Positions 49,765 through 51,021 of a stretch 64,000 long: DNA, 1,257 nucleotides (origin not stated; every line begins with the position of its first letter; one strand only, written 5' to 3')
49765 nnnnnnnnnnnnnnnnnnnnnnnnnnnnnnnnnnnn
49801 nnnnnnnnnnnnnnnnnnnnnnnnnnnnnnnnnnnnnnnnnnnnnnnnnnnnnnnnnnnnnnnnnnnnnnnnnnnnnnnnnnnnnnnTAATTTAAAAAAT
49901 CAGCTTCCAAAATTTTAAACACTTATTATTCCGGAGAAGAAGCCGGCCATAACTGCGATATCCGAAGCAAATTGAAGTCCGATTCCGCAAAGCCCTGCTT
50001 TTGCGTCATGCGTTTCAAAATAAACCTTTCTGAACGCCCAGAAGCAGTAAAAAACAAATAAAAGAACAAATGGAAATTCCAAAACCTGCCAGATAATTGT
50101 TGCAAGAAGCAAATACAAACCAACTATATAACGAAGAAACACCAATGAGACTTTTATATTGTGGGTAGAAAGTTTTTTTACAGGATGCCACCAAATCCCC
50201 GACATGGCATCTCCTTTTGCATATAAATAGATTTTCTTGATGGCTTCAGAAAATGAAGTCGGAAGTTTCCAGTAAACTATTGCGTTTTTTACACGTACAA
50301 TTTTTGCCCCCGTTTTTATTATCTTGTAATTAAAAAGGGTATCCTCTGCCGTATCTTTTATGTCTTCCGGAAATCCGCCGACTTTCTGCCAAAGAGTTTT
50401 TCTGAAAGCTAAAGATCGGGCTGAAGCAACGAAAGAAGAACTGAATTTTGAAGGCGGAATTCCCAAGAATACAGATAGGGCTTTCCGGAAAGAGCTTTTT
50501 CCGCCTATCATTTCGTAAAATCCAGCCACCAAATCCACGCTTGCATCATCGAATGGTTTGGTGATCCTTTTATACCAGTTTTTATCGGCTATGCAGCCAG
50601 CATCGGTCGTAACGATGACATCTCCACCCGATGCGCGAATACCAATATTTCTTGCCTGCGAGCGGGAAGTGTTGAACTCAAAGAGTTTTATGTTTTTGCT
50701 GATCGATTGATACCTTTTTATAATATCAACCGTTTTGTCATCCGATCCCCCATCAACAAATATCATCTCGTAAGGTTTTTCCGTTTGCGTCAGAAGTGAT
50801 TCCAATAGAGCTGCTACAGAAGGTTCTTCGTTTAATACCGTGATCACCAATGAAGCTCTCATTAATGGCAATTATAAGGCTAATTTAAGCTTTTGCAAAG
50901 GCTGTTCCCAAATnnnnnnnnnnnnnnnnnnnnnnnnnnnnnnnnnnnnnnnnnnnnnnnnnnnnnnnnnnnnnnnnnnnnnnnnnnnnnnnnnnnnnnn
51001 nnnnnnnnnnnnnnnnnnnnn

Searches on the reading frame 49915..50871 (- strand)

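Call 5: search_protein_families(library=pfam, proteins=[window:49915-50871:-], max_evalue=0.01)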
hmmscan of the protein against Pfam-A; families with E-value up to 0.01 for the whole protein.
window:49915-50871:- (318 aa): 5 families
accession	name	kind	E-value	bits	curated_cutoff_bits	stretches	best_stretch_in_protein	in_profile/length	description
PF00535.33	Glycos_transf_2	-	1.2e-25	90.8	23.3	1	7-133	1-129/168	Glycosyl transferase family 2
PF13641.12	Glyco_tranf_2_3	-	4.6e-10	40.3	27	1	7-212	4-222/230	Glycosyltransferase like family 2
PF10111.15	Glyco_tranf_2_2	-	5e-07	29.9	27.3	1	7-103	1-102/276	Glycosyltransferase like family 2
PF13632.12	Glyco_trans_2_3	-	3.1e-06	27.6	27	1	152-275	75-179/198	Glycosyl transferase family group 2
PF13506.12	Glyco_transf_21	-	3.7e-06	27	21.7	1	77-218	25-173/174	Glycosyl transferase family 21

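Call 49: search_protein_families(library=ncbifam, proteins=[window:49915-50871:-], max_evalue=0.001)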
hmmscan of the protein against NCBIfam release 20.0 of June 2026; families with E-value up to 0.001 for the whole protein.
window:49915-50871:- (318 aa): 18 families
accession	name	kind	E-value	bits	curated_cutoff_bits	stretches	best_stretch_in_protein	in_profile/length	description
TIGR03965.1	mycofact_glyco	equivalog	2.3e-19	69.6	280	1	6-223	76-302/467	mycofactocin biosynthesis glycosyltransferase MftF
NF041875.1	EPS_EpsD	equivalog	1.8e-16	60.5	370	2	7-101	2-98/325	exopolysaccharide biosynthesis glycosyltransferase EpsD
TIGR04283.1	glyco_like_mftF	equivalog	2e-16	60.3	182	1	7-198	2-182/221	TIGR04283 family arsenosugar biosynthesis glycosyltransferase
NF007482.0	PRK10073.1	equivalog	1e-14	54.3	423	1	6-105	8-108/334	glycosyltransferase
TIGR03937.1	PgaC_IcaA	equivalog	3e-13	49.5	422.3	1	6-109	47-152/407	poly-beta-1,6-N-acetyl-D-glucosamine synthase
TIGR03472.1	HpnI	equivalog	7e-10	38.3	310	1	12-193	49-244/373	bacteriohopanetetrol glucosamine biosynthesis glycosyltransferase HpnI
NF041394.1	GtaseAglG_Halo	equivalog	1.7e-09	37.4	440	1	18-179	17-186/304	glucosyl-dolichyl phosphate glucuronosyltransferase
NF047588.1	GlcsyltransPgfSStrep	equivalog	1.6e-08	34.1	500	1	4-92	1-95/308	glycosyltransferase PgfS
NF007986.1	PRK10714.1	equivalog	5.5e-08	32.2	529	1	3-132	5-138/316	undecaprenyl-phosphate 4-deoxy-4-formamido-L-arabinose transferase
NF038302.1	EPS_HpsE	equivalog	5.9e-08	32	300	1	7-104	4-108/307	hormogonium polysaccharide biosynthesis glycosyltransferase HpsE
NF047683.1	TeichurnBiosyTuaG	equivalog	8.5e-08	32.1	400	1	7-91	9-95/252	teichuronic acid biosynthesis protein TuaG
NF053739.1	GlytfEpsEBac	equivalog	4.5e-07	29.1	450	1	6-99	3-99/265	glycosyltransferase EpsE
TIGR03111.1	glyc2_xrt_Gpos1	hypoth_equivalog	3e-06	26.3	363.95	1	7-112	52-162/439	TIGR03111 family XrtG-associated glycosyltransferase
NF038299.1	EPS_HpsN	equivalog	1.3e-05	24.4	425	1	7-117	4-117/317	hormogonium polysaccharide biosynthesis glycosyltransferase HpsN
NF045692.1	OglycostaseCruG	equivalog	4.9e-05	22.4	600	1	5-64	42-101/386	2'-O-glycosyltransferase CruG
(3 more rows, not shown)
